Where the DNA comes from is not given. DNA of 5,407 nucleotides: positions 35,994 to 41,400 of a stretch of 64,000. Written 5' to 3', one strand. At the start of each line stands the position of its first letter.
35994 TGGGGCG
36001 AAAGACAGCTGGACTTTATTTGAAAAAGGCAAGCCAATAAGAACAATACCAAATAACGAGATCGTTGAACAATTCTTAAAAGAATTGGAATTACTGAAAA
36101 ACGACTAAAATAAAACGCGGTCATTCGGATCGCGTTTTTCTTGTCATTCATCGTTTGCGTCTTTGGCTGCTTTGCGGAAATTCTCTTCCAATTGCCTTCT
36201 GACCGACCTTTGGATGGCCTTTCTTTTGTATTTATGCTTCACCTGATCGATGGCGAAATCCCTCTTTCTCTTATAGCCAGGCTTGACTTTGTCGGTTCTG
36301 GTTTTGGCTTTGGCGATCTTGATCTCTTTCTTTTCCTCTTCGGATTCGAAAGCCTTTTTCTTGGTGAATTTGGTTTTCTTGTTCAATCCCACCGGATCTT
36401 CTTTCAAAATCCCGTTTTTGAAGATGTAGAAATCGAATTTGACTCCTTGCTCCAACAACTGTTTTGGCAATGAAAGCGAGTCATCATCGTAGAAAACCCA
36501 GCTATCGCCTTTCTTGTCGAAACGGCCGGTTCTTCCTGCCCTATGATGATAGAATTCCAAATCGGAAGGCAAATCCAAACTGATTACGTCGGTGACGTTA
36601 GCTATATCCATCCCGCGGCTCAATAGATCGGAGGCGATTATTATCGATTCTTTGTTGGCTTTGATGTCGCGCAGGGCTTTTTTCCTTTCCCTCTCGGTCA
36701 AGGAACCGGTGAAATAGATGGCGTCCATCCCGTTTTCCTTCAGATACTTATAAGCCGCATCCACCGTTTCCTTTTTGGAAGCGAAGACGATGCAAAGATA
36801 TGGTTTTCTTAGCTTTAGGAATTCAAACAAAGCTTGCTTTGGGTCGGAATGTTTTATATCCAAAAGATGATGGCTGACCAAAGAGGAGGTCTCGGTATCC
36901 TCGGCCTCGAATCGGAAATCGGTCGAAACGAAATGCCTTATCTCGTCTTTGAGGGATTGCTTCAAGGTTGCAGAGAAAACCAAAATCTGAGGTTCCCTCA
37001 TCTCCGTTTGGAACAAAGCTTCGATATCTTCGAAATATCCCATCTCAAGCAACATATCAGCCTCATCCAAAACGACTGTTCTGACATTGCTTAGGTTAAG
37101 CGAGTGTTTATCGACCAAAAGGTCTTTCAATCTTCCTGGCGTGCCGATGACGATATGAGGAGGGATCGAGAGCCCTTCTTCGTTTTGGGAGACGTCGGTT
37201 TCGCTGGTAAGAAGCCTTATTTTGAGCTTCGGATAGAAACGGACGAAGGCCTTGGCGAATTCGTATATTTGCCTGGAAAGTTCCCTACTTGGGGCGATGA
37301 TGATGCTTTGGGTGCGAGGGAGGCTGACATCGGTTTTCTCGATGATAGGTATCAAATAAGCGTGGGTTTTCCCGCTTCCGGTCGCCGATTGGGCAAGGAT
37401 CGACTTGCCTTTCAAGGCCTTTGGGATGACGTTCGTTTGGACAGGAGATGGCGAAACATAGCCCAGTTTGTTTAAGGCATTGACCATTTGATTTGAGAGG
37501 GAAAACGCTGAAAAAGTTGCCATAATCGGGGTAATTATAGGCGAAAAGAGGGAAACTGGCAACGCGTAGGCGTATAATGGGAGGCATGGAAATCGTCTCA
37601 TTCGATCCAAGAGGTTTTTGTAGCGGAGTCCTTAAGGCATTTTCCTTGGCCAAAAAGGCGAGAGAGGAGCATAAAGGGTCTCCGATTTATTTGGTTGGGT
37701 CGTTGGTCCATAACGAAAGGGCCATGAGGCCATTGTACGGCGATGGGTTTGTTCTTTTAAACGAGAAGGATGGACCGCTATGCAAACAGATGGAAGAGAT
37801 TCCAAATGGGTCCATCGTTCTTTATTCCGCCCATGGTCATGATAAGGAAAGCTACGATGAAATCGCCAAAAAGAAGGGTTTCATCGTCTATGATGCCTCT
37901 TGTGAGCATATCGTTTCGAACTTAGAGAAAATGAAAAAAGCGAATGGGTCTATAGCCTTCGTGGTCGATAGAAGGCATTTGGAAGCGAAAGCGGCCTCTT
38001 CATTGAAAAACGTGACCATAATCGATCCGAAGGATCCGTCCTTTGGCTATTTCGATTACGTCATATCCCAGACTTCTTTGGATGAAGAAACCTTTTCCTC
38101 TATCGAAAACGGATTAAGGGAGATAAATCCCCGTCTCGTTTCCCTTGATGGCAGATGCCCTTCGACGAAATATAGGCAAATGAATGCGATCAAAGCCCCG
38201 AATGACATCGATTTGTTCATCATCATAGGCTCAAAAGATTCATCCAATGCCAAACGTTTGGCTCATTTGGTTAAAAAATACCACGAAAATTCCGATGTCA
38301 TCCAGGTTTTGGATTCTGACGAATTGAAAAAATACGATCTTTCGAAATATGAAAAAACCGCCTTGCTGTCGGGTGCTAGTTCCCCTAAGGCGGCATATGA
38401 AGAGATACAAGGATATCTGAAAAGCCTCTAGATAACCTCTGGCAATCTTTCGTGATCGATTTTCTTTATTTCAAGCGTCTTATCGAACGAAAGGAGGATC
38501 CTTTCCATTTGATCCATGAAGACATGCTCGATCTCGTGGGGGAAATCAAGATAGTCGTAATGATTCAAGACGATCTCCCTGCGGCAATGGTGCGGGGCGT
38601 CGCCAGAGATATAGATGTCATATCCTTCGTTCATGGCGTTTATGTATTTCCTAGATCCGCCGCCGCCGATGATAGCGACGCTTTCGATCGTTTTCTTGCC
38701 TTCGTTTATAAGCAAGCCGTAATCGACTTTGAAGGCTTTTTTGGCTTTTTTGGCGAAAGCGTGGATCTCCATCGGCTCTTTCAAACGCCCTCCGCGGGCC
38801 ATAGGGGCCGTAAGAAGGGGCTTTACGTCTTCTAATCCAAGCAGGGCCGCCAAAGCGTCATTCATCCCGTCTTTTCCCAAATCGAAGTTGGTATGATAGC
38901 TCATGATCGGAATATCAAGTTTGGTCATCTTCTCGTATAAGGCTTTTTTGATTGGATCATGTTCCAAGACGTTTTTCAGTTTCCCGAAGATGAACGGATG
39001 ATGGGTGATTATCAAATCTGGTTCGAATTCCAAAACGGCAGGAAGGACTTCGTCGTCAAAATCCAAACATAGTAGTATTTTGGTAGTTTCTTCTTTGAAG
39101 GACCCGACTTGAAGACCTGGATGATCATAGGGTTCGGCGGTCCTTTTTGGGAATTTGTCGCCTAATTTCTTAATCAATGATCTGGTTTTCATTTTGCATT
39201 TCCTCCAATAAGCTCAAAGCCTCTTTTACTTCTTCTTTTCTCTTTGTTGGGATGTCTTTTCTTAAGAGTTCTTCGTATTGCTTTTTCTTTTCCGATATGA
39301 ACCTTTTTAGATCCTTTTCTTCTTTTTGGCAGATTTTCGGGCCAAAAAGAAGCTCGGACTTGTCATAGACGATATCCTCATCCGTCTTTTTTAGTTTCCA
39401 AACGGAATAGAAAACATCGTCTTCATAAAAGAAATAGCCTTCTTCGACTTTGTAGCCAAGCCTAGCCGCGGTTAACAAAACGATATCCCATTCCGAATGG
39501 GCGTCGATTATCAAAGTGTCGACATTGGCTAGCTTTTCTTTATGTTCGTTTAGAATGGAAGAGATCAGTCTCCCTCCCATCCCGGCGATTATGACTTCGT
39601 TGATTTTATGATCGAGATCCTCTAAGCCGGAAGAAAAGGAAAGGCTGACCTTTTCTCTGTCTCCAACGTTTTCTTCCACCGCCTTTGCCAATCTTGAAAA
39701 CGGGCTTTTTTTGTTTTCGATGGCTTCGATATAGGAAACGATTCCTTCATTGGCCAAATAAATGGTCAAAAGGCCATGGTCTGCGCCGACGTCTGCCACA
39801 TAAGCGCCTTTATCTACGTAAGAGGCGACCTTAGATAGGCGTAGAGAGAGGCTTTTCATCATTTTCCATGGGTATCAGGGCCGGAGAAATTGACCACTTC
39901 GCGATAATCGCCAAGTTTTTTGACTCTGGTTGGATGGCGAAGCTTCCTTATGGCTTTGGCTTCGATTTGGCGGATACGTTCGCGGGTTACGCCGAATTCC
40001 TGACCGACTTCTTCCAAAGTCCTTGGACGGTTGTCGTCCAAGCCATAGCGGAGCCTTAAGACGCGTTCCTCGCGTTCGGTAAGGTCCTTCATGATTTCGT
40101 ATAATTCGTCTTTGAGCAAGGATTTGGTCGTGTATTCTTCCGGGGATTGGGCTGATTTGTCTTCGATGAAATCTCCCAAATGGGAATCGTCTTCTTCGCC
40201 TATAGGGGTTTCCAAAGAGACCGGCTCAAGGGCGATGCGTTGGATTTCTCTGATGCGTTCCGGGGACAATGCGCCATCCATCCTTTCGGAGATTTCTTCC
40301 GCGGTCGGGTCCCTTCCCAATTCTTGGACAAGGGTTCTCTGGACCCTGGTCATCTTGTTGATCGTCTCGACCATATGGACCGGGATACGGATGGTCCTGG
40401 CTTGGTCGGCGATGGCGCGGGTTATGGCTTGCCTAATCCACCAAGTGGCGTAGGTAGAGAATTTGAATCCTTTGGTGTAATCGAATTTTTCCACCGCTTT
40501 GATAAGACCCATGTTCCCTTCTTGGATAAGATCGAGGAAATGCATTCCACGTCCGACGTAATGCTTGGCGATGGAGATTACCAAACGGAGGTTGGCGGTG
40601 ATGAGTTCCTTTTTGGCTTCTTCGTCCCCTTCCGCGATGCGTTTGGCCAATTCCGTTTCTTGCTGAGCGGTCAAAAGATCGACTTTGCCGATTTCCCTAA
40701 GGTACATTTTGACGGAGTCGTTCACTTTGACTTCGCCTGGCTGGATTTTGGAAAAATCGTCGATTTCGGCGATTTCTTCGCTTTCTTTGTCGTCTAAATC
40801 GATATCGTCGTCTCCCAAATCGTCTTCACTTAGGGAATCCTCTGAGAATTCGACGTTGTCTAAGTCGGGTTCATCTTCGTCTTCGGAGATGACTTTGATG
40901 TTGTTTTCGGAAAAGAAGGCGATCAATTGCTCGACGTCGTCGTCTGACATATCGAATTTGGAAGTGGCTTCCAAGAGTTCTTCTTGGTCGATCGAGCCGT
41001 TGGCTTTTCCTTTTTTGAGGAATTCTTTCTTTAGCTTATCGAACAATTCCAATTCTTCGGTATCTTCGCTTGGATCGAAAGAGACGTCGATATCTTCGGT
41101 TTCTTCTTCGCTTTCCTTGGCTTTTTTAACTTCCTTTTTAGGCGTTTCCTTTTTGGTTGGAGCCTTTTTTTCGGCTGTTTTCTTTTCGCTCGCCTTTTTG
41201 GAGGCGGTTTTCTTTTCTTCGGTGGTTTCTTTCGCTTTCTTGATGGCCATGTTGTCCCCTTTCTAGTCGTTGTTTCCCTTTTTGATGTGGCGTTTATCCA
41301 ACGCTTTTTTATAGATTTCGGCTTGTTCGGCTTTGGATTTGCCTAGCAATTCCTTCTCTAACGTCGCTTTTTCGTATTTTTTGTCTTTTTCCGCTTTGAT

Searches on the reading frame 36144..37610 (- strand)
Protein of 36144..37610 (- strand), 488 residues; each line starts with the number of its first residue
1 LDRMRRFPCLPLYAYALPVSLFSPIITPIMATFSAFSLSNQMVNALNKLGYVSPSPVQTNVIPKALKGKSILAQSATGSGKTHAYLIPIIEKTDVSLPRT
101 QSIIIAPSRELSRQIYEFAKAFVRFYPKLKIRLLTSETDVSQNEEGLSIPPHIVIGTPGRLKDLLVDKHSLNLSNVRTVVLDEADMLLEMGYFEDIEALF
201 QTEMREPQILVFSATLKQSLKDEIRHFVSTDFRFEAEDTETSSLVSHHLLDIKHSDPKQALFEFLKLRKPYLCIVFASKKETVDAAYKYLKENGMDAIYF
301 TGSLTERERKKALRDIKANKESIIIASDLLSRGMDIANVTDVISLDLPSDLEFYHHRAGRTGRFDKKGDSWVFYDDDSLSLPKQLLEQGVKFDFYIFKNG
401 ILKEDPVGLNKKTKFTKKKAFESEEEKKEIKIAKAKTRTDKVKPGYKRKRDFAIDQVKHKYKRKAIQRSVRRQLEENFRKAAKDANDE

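Call 20: search_protein_families(library=pfam, max_evalue=0.001, proteins=[window:36144-37610:-])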
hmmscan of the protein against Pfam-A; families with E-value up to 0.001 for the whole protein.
window:36144-37610:- (488 aa): 3 families
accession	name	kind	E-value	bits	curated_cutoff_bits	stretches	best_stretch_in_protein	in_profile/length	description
PF00270.35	DEAD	-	9.4e-41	139.8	26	1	55-221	1-165/167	DEAD/DEAH box helicase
PF00271.37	Helicase_C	-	1.7e-24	86.6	23.5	1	259-364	4-109/110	Helicase conserved C-terminal domain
PF04851.21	ResIII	-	4.6e-07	30.3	22.5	1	57-217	7-163/164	Type III restriction enzyme, res subunit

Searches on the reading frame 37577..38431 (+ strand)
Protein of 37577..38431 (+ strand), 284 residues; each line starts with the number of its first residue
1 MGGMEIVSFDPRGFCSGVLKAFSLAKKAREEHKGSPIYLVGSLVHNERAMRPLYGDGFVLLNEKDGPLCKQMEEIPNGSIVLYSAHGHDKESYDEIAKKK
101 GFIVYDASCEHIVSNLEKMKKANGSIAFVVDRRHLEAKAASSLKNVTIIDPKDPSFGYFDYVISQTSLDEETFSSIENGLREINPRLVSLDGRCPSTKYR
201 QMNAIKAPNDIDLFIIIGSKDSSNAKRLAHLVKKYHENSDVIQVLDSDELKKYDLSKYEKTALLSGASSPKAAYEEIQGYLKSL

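Call 54: search_protein_families(library=pfam, max_evalue=0.001, proteins=[window:37577-38431:+])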
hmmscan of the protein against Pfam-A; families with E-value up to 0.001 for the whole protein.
window:37577-38431:+ (284 aa): 1 family
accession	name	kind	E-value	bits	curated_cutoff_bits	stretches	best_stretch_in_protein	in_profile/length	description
PF02401.23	LYTB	-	6.6e-44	150.6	24.5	1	7-281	2-266/267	LytB protein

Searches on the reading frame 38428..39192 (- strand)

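Call 54: search_protein_families(library=pfam, max_evalue=0.001, proteins=[window:38428-39192:-])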
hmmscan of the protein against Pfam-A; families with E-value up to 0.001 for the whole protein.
window:38428-39192:- (254 aa): 1 family
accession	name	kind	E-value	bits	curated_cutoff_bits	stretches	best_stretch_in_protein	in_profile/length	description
PF01784.24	DUF34_NIF3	-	5.6e-58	197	23.4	1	1-247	1-252/256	Duf34/NIF3 (NGG1p interacting factor 3)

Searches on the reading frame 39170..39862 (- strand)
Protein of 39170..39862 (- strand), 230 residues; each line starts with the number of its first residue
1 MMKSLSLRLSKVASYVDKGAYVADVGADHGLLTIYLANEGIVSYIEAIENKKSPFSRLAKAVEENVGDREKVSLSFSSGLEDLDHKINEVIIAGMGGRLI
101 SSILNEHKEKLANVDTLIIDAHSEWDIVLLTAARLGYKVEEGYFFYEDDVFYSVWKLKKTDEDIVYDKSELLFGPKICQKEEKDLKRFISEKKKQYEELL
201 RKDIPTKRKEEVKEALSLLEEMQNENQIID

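Call 54: search_protein_families(library=pfam, max_evalue=0.001, proteins=[window:39170-39862:-])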
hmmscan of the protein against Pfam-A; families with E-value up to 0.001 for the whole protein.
window:39170-39862:- (230 aa): 2 families
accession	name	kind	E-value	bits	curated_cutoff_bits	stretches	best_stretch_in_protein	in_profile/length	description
PF12847.13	Methyltransf_18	-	1.5e-33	116.4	27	1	5-154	1-150/151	Methyltransferase domain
PF04816.18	TrmK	-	9.2e-29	100.9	27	1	22-215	1-199/205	tRNA (adenine(22)-N(1))-methyltransferase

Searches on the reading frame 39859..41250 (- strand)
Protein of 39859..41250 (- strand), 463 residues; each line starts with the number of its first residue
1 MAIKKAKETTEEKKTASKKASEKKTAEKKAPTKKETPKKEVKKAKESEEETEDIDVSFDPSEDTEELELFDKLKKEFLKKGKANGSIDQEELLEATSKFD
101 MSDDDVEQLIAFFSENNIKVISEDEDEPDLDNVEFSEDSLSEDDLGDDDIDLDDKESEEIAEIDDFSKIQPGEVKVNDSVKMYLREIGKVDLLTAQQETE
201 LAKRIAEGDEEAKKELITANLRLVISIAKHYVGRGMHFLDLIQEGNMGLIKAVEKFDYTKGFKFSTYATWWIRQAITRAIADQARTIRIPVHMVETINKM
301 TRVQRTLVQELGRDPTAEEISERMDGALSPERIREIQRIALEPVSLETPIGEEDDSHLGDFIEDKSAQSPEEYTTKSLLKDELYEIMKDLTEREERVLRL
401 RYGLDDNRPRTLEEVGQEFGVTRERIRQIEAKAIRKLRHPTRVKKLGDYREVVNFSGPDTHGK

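Call 54: search_protein_families(library=pfam, max_evalue=0.001, proteins=[window:39859-41250:-])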
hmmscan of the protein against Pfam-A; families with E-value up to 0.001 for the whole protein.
window:39859-41250:- (463 aa): 5 families
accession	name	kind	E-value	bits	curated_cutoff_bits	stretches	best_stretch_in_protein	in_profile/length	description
PF04539.22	Sigma70_r3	-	9.8e-26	90.1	25.3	1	295-373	1-77/78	Sigma-70 region 3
PF04542.20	Sigma70_r2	-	2.3e-24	85.4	24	1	216-286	1-71/71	Sigma-70 region 2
PF04545.22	Sigma70_r4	-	3.3e-20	71.8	24.1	1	387-439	2-50/50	Sigma-70, region 4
PF00140.25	Sigma70_r1_2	-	1.6e-16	60.4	22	1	178-211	1-34/34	Sigma-70 factor, region 1.2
PF03979.19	Sigma70_r1_1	-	4.3e-07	30.2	22.5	1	74-144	7-76/81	Sigma-70 factor, region 1.1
